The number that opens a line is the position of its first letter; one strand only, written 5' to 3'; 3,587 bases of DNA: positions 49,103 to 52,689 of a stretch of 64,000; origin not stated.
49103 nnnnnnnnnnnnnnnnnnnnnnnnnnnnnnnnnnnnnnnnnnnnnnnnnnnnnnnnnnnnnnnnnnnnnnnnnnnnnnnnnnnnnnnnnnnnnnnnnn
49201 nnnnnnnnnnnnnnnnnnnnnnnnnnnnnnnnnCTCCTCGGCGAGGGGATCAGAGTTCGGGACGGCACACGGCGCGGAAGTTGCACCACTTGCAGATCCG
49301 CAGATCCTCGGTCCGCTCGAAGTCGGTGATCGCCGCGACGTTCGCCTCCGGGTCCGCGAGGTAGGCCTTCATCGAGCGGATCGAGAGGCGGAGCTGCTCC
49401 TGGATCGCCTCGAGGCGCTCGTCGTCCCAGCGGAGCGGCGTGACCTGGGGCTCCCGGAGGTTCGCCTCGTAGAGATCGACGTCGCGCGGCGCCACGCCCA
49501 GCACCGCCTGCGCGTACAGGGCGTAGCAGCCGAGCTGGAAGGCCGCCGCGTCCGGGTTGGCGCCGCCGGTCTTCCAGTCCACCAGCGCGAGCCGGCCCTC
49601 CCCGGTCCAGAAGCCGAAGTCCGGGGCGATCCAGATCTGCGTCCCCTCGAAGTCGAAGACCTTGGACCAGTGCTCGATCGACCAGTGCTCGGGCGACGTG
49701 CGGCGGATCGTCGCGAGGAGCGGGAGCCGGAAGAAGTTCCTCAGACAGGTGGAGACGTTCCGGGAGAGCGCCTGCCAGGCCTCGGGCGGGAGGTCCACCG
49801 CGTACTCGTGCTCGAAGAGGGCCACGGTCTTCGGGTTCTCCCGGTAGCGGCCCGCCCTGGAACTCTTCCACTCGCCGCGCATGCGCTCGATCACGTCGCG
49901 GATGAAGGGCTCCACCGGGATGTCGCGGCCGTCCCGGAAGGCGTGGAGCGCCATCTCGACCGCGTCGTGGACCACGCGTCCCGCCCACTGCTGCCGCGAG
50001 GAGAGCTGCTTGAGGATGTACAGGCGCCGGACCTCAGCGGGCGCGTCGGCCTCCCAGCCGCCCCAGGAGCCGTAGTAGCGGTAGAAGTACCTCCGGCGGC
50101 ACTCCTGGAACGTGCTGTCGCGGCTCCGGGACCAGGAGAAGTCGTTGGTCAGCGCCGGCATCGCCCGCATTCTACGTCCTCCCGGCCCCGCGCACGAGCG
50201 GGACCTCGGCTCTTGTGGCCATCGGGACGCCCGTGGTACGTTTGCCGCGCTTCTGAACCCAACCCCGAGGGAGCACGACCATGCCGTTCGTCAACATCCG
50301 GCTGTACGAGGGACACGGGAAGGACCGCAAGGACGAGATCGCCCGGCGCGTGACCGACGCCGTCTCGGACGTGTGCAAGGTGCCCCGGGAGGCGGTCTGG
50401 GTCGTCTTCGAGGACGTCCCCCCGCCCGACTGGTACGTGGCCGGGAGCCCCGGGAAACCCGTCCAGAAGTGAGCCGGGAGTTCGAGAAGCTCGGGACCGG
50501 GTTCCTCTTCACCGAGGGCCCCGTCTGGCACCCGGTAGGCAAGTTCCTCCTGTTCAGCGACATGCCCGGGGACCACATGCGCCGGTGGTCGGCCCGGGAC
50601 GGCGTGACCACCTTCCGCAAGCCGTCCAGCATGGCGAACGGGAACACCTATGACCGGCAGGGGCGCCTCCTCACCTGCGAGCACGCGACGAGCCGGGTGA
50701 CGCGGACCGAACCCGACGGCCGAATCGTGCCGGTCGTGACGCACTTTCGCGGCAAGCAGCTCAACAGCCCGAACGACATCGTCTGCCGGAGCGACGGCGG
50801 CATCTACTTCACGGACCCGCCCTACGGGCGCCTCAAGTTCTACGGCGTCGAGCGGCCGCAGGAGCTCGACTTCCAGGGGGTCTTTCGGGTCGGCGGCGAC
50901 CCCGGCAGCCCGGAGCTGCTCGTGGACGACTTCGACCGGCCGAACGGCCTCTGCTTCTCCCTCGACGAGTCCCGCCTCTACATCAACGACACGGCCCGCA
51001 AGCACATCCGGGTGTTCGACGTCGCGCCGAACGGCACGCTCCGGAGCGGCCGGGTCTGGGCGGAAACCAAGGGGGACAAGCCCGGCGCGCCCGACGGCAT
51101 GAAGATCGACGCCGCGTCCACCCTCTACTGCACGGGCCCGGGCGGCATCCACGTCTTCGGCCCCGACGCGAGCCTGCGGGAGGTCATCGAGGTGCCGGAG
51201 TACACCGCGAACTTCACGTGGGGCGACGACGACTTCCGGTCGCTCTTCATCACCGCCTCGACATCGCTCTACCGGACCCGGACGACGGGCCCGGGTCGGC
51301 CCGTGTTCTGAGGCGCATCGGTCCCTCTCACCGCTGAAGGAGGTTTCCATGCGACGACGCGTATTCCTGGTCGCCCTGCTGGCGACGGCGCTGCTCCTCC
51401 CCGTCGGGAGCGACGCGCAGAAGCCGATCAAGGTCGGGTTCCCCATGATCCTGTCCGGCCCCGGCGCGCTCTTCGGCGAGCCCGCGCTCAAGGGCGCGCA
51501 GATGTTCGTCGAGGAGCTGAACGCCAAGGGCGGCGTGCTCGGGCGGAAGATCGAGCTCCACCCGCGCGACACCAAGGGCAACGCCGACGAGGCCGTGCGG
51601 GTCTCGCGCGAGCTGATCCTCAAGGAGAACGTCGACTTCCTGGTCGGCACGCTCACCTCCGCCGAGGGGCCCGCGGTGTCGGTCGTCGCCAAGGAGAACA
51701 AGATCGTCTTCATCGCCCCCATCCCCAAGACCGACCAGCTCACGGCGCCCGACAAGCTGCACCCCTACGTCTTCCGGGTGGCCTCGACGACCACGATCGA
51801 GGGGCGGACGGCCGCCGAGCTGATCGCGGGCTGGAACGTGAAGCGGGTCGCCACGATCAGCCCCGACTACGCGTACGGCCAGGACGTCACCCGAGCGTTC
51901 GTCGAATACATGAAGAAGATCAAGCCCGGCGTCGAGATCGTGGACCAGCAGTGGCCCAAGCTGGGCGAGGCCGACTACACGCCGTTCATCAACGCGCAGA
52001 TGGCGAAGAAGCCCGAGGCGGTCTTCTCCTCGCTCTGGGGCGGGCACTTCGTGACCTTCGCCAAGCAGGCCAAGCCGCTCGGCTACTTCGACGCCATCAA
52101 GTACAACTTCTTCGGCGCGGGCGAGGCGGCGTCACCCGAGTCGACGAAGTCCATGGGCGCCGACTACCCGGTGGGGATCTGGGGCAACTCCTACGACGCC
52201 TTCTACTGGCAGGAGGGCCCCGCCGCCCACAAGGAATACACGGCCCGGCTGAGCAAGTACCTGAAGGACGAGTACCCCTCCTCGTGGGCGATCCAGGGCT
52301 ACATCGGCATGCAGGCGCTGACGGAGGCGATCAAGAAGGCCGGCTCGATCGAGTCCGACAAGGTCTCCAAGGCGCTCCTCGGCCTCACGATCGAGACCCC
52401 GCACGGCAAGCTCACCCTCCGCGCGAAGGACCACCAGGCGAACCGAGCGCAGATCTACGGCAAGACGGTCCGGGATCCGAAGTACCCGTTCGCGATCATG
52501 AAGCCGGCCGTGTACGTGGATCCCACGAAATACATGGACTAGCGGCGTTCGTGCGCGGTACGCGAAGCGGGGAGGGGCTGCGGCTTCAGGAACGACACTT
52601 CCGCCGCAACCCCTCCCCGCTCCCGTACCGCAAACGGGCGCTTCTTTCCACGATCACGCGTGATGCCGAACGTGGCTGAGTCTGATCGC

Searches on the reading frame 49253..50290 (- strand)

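Call 52: search_protein_families(library=pfam, max_evalue=0.0001, proteins=[window:49253-50290:-])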
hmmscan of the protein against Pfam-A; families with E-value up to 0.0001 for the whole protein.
window:49253-50290:- (346 aa): 1 family
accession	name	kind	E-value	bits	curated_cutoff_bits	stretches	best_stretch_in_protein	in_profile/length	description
PF12705.13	PDDEXK_1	-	5.1e-16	59.8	22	1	52-343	1-247/247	PD-(D/E)XK nuclease superfamily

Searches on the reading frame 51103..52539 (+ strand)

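Call 52: search_protein_families(library=pfam, max_evalue=0.0001, proteins=[window:51103-52539:+])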
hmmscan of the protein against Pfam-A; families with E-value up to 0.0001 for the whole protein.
window:51103-52539:+ (479 aa): 3 families
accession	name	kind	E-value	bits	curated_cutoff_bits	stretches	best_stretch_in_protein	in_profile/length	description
PF13458.12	Peripla_BP_6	-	4.7e-74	250.5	31.7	1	108-449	1-332/343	Periplasmic binding protein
PF13433.12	Peripla_BP_5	-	1.3e-31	110.5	27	2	247-478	134-358/363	Periplasmic binding protein domain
PF01094.35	ANF_receptor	-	1.3e-13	51.2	25.4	1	132-291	6-165/353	Receptor family ligand binding region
